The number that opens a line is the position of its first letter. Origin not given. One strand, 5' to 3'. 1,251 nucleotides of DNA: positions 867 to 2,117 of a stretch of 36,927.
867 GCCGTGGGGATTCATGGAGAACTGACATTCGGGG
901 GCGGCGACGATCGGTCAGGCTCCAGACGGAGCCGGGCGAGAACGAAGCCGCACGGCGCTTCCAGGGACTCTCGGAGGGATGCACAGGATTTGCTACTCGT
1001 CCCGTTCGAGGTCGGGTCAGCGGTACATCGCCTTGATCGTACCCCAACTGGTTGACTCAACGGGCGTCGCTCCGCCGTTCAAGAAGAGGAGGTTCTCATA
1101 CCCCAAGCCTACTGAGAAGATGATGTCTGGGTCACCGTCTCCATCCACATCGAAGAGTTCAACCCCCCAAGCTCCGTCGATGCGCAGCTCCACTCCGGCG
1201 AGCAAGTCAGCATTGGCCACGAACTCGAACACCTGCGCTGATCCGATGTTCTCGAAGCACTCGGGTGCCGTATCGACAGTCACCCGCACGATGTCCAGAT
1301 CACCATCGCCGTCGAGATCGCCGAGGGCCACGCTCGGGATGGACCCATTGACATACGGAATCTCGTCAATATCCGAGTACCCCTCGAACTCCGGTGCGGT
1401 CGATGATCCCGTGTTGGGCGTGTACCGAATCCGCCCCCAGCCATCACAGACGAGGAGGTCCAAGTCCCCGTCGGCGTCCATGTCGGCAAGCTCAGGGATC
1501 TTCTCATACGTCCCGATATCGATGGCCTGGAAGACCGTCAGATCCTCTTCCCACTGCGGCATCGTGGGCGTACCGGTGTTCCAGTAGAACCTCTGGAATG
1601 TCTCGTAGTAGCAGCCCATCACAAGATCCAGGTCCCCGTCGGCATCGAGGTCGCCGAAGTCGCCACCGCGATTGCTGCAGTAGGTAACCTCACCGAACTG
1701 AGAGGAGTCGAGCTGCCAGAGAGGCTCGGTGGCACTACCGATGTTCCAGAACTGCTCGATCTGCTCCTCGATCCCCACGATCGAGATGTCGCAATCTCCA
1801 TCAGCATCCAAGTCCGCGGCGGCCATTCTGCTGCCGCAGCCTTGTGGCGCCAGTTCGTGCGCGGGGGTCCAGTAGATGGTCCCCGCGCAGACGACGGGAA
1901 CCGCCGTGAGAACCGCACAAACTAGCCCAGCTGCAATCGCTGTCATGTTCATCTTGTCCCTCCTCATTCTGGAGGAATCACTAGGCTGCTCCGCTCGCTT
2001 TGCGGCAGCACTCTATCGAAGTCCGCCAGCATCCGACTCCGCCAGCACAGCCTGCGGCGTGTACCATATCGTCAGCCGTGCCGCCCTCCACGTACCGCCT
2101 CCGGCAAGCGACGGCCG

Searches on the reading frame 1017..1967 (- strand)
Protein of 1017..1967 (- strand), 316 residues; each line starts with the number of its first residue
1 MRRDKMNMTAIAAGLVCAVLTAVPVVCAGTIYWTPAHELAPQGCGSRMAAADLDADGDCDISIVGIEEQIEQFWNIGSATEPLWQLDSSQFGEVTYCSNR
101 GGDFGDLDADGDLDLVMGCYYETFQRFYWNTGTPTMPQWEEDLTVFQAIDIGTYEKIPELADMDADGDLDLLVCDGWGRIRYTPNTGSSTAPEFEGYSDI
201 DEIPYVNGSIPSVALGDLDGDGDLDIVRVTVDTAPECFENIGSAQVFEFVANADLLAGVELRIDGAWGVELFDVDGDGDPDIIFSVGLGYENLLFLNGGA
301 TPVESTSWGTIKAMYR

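Call 15: search_protein_families(library=pfam, proteins=[window:1017-1967:-], max_evalue=0.001)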
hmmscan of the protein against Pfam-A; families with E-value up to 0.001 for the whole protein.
window:1017-1967:- (316 aa): 2 families
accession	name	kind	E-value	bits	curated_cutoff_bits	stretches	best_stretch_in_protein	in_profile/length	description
PF13517.12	FG-GAP_3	-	2.7e-27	95.6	26.9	4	217-283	1-60/61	FG-GAP-like repeat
PF01839.29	FG-GAP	-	6.9e-10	39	22.1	0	212-227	4-19/37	FG-GAP repeat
